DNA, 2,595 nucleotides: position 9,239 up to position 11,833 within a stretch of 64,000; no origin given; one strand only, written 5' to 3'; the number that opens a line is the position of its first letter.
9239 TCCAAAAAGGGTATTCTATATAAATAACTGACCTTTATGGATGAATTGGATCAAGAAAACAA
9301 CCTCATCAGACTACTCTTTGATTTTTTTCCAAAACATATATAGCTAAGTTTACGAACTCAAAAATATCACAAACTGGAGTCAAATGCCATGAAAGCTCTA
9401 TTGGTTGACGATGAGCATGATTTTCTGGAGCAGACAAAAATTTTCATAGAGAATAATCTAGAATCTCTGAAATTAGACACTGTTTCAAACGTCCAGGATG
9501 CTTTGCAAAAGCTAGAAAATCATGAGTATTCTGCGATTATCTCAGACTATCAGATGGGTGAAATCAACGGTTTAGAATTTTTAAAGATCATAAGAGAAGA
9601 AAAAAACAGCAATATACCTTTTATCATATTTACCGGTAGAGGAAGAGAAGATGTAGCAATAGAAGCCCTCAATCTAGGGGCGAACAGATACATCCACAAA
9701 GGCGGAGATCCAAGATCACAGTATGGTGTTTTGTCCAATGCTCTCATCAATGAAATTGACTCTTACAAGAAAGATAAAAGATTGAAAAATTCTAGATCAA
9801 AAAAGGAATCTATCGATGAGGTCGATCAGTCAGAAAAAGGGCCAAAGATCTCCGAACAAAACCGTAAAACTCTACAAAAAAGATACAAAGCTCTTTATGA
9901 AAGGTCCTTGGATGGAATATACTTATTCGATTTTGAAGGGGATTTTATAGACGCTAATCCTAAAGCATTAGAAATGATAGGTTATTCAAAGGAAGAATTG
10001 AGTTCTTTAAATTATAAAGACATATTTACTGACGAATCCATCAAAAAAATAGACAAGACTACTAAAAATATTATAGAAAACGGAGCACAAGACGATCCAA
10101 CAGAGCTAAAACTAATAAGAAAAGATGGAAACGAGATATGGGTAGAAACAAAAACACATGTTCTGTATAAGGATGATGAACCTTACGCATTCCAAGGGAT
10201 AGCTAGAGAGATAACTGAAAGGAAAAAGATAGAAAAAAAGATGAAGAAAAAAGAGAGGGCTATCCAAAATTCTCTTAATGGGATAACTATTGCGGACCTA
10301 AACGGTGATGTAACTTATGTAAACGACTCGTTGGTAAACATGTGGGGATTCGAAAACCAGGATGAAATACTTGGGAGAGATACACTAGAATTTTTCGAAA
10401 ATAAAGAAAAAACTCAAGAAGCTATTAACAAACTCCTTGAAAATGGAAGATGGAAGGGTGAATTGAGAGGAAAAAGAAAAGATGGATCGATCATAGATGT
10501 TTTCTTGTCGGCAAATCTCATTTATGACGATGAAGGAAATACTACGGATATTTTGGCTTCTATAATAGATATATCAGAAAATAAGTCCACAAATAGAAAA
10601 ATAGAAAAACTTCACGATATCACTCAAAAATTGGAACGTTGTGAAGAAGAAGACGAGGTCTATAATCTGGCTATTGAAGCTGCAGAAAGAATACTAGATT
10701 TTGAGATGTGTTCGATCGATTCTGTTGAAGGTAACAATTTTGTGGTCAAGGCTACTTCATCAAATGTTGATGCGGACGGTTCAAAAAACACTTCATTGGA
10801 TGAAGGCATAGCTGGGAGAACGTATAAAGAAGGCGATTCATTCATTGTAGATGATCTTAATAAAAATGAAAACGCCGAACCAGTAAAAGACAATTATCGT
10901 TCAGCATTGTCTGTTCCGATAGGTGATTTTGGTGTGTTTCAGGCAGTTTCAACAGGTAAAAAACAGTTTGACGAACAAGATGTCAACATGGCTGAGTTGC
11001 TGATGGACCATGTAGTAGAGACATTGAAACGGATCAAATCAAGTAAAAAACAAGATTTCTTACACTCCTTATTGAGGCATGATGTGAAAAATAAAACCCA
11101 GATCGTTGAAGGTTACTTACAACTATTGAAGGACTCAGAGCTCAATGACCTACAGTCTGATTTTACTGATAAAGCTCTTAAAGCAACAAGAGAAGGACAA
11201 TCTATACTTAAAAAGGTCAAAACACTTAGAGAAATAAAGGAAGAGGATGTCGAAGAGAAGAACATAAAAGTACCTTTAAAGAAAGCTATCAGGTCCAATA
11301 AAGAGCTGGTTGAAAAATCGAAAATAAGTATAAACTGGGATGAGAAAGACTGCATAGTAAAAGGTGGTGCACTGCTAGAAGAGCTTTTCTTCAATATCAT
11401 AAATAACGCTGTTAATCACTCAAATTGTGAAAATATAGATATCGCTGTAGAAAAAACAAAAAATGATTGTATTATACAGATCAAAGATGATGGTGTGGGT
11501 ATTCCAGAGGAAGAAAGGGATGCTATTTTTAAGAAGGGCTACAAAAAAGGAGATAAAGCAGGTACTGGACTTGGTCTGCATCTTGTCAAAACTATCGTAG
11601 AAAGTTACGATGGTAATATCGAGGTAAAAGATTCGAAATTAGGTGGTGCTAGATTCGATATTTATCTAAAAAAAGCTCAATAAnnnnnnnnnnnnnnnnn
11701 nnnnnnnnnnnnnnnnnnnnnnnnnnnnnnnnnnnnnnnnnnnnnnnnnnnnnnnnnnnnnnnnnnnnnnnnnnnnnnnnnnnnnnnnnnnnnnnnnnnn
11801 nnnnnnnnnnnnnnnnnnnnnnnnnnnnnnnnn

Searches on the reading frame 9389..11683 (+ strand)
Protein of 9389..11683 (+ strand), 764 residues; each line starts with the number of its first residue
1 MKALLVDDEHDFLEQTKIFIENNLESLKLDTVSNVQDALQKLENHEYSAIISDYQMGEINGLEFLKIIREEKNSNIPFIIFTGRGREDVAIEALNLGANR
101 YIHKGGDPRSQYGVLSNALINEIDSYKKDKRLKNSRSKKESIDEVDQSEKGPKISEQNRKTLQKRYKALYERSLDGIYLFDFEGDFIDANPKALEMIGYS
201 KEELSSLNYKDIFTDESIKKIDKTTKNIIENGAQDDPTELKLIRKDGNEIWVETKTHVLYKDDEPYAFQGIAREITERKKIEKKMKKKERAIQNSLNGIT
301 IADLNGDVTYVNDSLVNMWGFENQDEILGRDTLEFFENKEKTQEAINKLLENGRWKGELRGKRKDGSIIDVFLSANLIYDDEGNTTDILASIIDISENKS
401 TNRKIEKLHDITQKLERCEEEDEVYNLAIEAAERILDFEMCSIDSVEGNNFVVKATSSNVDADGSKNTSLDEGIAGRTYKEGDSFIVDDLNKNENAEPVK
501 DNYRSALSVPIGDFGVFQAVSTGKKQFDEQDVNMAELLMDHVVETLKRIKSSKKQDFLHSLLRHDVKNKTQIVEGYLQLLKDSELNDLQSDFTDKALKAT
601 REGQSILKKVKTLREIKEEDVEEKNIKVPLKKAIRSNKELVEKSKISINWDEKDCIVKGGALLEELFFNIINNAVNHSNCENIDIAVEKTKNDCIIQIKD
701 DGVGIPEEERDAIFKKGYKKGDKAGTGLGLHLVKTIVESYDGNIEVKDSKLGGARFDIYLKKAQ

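Call 71: search_protein_families(library=pfam, proteins=[window:9389-11683:+], max_evalue=0.00001)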
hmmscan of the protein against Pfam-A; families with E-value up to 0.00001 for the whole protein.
window:9389-11683:+ (764 aa): 10 families
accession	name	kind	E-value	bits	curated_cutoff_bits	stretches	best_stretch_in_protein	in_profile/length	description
PF13426.13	PAS_9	-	1.9e-28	99.2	27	2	297-397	2-103/103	PAS domain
PF02518.31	HATPase_c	-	1.1e-22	81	26.4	1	662-763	5-110/111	Histidine kinase-, DNA gyrase B-, and HSP90-like ATPase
PF00072.30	Response_reg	-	1e-21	77.6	30.2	1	4-108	2-103/111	Response regulator receiver domain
PF08447.18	PAS_3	-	2.2e-19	69.9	25.6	2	187-272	2-89/89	PAS fold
PF00989.32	PAS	-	1.3e-18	67.5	22.6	2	288-395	3-113/113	PAS fold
PF13188.13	PAS_8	-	1.2e-15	57.2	21.8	1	165-204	2-38/65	PAS domain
PF13185.12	GAF_2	-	7e-15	55.9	28.6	1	419-543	2-132/136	GAF domain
PF08448.16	PAS_4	-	5e-13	49.7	23.1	1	172-279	3-109/110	PAS fold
PF14501.12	HATPase_c_5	-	6.9e-07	29.6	22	1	665-747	8-89/102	GHKL domain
PF13581.12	HATPase_c_2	-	3.3e-06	27.6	27.4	1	663-740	36-112/127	Histidine kinase-like ATPase domain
